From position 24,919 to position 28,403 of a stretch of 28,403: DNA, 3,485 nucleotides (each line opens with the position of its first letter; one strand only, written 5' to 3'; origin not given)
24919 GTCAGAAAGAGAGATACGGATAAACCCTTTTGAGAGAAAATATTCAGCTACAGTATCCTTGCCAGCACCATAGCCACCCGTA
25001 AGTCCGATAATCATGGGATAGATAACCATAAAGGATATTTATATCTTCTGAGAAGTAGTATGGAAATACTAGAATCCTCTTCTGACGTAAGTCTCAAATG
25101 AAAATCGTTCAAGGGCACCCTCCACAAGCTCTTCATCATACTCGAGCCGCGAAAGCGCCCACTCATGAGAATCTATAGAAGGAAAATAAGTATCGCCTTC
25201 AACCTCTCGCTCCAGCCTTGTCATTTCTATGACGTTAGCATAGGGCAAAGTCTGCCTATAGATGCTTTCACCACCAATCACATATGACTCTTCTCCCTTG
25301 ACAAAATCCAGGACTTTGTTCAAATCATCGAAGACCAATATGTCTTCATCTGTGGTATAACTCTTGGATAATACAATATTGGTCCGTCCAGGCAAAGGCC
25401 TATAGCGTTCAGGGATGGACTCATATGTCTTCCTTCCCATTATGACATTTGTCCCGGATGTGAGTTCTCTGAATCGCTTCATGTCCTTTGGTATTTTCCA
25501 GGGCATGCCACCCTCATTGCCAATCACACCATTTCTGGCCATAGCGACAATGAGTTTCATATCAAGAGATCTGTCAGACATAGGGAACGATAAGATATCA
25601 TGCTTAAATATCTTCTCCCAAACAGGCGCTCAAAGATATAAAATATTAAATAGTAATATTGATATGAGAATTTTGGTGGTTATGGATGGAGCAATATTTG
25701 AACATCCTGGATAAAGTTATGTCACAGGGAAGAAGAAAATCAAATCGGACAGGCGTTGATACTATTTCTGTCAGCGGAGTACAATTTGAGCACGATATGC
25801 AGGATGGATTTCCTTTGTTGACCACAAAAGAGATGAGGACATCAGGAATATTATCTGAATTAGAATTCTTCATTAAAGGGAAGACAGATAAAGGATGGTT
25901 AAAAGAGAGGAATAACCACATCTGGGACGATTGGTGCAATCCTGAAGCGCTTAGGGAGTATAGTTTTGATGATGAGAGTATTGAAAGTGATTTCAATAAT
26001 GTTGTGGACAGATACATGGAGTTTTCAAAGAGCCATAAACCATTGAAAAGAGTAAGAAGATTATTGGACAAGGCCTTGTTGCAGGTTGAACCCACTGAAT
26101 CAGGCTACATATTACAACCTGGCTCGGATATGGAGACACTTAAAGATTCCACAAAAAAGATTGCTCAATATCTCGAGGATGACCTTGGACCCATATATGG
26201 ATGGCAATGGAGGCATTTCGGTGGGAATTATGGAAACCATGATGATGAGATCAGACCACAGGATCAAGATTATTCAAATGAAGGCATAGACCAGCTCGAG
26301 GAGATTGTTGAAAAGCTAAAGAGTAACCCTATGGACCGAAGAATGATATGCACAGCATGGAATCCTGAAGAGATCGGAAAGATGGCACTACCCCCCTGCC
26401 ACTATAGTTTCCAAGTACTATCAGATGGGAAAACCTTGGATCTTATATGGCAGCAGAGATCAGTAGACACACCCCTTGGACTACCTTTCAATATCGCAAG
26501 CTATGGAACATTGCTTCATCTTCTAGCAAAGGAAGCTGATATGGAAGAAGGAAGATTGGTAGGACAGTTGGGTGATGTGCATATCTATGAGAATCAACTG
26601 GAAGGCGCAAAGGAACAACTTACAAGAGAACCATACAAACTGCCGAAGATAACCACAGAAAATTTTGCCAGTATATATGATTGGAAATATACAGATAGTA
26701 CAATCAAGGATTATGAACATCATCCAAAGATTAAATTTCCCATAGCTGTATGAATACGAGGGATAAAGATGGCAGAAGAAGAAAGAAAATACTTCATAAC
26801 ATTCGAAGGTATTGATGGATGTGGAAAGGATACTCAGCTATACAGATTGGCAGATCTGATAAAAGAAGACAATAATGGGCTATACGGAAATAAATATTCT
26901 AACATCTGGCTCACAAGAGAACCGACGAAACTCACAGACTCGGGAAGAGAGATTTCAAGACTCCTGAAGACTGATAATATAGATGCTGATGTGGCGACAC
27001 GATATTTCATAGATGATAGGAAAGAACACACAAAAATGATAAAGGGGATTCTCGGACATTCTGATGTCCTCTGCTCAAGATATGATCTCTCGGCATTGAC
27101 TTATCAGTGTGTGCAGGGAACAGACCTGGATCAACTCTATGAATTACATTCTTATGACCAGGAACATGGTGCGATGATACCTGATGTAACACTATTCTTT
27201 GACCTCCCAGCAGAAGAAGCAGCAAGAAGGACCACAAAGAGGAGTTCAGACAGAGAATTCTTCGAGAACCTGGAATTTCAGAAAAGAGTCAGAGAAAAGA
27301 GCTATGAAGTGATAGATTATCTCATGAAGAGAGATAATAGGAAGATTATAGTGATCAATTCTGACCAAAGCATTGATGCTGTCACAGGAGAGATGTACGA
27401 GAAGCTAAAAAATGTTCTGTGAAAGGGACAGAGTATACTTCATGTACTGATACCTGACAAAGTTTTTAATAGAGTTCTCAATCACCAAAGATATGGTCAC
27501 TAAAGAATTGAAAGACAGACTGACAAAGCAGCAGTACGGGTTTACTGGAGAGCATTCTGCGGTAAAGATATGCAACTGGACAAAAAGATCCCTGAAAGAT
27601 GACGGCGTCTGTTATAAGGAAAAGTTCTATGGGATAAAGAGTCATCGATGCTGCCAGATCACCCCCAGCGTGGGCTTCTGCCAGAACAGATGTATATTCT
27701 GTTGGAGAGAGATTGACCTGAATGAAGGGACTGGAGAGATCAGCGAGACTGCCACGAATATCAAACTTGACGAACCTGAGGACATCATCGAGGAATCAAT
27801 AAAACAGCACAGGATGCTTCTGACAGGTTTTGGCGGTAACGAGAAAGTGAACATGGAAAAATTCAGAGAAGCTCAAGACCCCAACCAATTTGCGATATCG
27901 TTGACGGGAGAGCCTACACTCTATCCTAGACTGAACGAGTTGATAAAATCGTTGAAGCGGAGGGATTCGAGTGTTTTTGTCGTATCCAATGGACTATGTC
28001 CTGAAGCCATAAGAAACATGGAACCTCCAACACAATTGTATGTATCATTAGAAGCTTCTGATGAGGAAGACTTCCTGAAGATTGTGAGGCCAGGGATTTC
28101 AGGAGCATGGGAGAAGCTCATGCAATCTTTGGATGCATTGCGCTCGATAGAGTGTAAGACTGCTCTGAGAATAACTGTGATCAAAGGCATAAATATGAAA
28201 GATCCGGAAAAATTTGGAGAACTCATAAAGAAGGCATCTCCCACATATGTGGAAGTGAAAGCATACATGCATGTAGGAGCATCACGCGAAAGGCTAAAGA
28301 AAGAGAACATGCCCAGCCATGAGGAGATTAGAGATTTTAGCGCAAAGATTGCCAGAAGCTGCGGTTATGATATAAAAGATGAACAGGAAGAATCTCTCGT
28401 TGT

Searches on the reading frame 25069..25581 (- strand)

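Call 20: search_protein_families(library=pfam, proteins=[window:25069-25581:-], max_evalue=0.001)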
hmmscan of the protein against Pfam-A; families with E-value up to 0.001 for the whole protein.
window:25069-25581:- (170 aa): 1 family
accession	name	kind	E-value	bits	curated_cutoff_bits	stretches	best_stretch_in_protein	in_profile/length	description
PF00186.24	DHFR_1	-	5.4e-49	166.4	25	1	8-166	2-158/159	Dihydrofolate reductase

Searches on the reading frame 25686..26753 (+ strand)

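Call 20: search_protein_families(library=pfam, proteins=[window:25686-26753:+], max_evalue=0.001)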
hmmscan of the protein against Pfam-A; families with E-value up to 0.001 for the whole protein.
window:25686-26753:+ (355 aa): 1 family
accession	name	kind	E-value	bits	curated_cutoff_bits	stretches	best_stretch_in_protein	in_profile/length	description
PF00303.24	Thymidylat_synt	-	1e-92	310.5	24.3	1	2-355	1-266/266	Thymidylate synthase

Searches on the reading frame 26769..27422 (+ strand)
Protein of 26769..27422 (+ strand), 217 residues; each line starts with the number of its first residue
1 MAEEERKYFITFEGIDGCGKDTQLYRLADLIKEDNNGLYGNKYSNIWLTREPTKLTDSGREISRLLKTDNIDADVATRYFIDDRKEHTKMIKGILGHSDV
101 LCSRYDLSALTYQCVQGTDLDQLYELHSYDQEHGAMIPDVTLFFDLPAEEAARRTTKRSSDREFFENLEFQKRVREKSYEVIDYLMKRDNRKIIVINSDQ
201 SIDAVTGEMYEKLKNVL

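Call 20: search_protein_families(library=pfam, proteins=[window:26769-27422:+], max_evalue=0.001)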
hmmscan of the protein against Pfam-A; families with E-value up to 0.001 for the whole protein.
window:26769-27422:+ (217 aa): 1 family
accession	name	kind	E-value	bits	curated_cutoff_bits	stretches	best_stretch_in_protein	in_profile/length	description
PF02223.23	Thymidylate_kin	-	8.5e-27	94.5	27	1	12-206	1-182/185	Thymidylate kinase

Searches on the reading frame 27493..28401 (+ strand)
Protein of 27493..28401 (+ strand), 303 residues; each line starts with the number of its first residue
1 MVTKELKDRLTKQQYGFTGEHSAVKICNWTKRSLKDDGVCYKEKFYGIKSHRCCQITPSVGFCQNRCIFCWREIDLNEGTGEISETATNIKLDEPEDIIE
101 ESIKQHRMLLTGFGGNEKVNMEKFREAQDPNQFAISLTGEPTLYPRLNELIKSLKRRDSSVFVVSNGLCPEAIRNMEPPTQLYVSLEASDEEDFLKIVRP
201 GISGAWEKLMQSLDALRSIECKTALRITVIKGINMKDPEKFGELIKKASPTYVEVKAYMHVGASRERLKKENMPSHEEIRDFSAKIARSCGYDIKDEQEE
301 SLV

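Call 20: search_protein_families(library=pfam, proteins=[window:27493-28401:+], max_evalue=0.001)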
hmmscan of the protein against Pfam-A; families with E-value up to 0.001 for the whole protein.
window:27493-28401:+ (303 aa): 2 families
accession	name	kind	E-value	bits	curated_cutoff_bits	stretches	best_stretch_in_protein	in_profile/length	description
PF08608.17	Wyosine_form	-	1.5e-22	80.1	22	1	247-301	1-56/63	Wyosine base formation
PF04055.27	Radical_SAM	-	7.3e-18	65.7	29.5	1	60-244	4-165/166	Radical SAM superfamily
